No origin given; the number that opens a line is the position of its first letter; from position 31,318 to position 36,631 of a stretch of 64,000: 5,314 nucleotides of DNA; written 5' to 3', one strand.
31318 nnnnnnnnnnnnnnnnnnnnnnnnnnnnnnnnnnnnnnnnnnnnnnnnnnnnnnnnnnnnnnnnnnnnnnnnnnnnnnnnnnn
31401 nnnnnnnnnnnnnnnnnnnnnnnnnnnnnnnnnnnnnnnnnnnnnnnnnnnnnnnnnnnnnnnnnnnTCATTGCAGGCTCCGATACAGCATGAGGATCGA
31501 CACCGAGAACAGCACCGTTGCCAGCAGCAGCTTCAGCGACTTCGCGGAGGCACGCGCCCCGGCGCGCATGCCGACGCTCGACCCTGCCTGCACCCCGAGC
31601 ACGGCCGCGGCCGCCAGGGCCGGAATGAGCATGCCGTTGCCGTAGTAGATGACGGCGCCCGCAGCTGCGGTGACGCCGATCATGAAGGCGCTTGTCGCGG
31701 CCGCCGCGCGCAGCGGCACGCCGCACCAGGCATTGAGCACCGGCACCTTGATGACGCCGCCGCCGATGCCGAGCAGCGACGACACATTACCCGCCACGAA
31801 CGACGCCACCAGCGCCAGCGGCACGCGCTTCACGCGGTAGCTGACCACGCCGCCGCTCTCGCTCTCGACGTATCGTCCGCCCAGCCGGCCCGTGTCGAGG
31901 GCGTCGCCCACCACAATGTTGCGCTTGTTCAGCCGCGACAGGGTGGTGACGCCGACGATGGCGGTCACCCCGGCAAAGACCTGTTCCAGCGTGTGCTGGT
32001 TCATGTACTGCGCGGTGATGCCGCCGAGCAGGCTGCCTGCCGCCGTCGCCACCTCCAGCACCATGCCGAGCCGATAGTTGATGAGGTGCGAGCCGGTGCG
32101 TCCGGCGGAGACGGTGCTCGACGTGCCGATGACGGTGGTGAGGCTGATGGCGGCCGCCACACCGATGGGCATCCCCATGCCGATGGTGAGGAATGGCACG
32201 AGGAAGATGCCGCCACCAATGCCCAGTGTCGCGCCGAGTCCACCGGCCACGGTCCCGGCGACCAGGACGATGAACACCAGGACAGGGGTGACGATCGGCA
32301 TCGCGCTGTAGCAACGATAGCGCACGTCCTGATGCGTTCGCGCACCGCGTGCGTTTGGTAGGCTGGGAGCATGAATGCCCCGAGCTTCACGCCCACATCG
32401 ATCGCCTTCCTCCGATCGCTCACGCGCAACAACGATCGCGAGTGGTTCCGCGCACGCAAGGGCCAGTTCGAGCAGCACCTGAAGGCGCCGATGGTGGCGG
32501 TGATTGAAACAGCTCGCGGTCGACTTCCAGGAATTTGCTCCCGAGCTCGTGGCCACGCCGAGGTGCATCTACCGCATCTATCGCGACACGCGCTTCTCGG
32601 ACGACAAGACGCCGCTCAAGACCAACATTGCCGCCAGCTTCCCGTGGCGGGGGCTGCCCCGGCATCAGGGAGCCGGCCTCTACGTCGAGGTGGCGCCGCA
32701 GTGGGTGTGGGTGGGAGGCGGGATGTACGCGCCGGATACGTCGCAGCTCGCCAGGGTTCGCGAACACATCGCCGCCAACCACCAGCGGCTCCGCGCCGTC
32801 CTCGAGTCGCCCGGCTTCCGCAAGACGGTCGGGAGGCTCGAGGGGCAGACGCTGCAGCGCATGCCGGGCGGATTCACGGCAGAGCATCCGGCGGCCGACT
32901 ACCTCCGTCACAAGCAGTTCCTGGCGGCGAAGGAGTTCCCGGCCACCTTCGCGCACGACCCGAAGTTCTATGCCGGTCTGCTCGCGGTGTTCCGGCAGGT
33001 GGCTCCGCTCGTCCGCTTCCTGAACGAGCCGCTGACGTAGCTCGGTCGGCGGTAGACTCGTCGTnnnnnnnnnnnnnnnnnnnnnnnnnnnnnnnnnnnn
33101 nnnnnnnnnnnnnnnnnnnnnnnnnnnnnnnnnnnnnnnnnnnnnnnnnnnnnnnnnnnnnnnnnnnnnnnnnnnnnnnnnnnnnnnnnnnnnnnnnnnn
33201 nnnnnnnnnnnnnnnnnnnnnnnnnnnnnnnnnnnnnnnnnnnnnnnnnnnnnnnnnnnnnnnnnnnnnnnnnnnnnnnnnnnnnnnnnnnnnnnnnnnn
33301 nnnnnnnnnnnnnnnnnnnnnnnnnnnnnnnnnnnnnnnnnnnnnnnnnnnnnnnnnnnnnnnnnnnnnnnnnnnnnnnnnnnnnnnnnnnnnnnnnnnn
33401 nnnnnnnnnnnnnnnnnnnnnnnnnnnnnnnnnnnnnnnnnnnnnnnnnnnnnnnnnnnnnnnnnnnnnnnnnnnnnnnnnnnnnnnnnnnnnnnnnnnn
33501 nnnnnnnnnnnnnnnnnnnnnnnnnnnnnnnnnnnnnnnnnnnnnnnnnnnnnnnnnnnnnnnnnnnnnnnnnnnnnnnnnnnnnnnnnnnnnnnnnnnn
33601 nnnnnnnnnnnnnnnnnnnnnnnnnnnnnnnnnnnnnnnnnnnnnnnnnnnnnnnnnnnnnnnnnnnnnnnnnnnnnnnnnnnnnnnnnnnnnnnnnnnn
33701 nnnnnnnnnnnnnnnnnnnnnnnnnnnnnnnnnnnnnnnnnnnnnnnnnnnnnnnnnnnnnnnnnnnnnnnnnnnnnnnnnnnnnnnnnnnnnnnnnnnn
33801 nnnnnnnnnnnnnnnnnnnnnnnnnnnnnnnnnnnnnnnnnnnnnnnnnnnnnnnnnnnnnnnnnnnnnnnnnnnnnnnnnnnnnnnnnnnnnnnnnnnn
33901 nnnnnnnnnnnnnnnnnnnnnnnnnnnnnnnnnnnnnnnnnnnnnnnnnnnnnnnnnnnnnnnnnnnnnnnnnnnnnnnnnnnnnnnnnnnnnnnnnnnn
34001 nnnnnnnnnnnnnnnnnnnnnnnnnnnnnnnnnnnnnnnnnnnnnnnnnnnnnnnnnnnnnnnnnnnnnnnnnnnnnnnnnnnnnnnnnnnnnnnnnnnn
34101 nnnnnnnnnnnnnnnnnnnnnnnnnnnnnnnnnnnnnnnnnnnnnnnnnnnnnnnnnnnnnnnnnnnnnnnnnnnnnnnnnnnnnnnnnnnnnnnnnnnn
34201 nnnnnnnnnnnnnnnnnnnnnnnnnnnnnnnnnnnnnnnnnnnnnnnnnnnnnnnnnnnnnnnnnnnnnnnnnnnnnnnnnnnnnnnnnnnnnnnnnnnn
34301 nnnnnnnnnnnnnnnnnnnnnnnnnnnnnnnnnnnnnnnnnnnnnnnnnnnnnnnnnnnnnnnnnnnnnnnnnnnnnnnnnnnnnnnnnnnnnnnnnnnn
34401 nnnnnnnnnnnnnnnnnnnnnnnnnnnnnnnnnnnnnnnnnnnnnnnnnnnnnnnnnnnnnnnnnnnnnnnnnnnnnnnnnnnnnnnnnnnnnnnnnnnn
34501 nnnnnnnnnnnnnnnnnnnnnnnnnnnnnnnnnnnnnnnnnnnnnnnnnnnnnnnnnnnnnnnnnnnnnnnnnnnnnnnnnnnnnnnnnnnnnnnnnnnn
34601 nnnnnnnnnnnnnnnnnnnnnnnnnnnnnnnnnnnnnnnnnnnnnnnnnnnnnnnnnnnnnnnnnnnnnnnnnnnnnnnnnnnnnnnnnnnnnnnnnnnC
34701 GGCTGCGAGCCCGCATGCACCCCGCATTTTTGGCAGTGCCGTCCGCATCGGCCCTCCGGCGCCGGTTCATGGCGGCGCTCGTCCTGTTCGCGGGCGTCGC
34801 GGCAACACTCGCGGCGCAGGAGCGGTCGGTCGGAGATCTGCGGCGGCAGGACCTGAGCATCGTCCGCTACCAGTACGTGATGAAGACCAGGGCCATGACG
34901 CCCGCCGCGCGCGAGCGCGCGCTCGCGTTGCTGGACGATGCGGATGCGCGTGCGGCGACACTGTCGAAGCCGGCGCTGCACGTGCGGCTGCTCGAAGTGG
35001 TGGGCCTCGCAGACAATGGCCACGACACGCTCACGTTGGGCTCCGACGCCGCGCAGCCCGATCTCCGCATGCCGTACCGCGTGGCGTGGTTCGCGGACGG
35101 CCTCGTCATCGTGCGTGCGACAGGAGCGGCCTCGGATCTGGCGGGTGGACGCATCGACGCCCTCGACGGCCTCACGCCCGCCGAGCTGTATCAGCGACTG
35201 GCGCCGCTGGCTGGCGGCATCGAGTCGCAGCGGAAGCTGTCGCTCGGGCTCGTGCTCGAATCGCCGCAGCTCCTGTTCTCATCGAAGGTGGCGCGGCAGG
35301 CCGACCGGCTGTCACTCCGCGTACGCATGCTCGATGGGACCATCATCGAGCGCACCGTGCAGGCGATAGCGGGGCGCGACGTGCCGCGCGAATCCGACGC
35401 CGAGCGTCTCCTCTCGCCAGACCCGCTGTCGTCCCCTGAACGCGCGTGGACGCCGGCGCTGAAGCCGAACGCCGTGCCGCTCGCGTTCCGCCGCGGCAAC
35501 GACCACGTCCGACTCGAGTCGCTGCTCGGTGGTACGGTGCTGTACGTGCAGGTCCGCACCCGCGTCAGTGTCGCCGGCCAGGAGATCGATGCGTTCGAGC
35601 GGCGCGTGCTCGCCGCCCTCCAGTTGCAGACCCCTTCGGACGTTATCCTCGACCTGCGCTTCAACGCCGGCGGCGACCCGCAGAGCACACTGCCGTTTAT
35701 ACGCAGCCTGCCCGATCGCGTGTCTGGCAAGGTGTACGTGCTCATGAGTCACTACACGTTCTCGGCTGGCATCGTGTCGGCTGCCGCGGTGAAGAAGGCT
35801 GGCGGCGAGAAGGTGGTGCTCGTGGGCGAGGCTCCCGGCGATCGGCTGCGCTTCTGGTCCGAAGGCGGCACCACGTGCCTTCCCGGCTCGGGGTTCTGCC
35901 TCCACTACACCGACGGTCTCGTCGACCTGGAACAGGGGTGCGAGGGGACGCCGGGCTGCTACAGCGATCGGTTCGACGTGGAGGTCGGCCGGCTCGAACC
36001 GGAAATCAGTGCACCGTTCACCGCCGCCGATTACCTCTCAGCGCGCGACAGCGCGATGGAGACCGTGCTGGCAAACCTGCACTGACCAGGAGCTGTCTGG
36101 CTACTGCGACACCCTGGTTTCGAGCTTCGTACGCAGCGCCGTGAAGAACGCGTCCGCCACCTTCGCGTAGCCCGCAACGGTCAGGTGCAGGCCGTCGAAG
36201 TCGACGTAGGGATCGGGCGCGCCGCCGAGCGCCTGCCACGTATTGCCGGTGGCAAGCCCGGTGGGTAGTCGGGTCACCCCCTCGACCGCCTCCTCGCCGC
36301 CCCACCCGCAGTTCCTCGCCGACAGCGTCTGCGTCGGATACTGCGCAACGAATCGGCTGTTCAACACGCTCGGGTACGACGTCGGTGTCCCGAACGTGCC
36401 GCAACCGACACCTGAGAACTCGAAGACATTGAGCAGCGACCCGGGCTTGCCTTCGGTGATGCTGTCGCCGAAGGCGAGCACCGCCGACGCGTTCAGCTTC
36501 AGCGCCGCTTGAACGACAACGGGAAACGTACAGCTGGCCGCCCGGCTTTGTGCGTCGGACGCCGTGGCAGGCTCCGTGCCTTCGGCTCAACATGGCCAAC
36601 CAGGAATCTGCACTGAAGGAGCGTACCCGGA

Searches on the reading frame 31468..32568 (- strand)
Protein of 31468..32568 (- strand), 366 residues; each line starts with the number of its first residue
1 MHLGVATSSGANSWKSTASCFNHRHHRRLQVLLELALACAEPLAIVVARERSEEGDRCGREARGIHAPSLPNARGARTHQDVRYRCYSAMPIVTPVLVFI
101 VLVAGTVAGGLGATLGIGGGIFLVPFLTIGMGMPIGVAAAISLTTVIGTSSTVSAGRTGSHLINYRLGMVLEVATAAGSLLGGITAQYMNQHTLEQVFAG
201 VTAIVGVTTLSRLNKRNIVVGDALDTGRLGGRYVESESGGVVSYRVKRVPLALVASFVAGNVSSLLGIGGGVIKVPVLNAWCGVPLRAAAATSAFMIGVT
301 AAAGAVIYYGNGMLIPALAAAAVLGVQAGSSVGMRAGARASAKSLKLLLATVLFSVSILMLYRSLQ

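Call 10: search_protein_families(library=pfam, proteins=[window:31468-32568:-], max_evalue=0.001)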
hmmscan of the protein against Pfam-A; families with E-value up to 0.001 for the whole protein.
window:31468-32568:- (366 aa): 1 family
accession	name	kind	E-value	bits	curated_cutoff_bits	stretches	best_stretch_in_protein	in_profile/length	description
PF01925.25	TauE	-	1.3e-35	123.7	32.6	1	102-360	2-237/237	Sulfite exporter TauE/SafE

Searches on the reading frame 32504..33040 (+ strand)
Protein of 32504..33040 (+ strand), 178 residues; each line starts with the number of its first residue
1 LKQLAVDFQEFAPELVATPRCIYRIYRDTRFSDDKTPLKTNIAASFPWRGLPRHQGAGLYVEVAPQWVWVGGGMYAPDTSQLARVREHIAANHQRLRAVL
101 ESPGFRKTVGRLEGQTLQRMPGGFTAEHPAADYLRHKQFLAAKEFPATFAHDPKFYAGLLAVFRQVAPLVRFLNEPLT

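Call 10: search_protein_families(library=pfam, proteins=[window:32504-33040:+], max_evalue=0.001)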
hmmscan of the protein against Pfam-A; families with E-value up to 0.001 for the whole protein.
window:32504-33040:+ (178 aa): 1 family
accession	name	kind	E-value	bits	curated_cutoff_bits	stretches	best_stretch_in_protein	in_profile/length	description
PF09365.15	DUF2461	-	2.5e-46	158.7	22.8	1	2-172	37-208/208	Conserved hypothetical protein (DUF2461)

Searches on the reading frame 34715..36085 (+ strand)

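Call 10: search_protein_families(library=pfam, proteins=[window:34715-36085:+], max_evalue=0.001)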
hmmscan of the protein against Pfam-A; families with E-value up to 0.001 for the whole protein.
window:34715-36085:+ (456 aa): 1 family
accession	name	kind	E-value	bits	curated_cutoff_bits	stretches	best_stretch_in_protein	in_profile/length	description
PF03572.23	Peptidase_S41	-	1.8e-05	24.8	24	0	296-324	19-47/165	Peptidase family S41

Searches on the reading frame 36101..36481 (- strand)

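Call 10: search_protein_families(library=pfam, proteins=[window:36101-36481:-], max_evalue=0.001)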
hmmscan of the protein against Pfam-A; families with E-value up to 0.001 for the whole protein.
window:36101-36481:- (126 aa): 2 families
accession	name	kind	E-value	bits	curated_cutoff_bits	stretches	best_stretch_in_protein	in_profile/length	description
PF00657.28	Lipase_GDSL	-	7.4e-06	26.7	23.6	0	58-112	184-208/208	GDSL-like Lipase/Acylhydrolase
PF13472.12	Lipase_GDSL_2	-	5e-05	24.3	32.9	0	3-65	1-46/178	GDSL-like Lipase/Acylhydrolase family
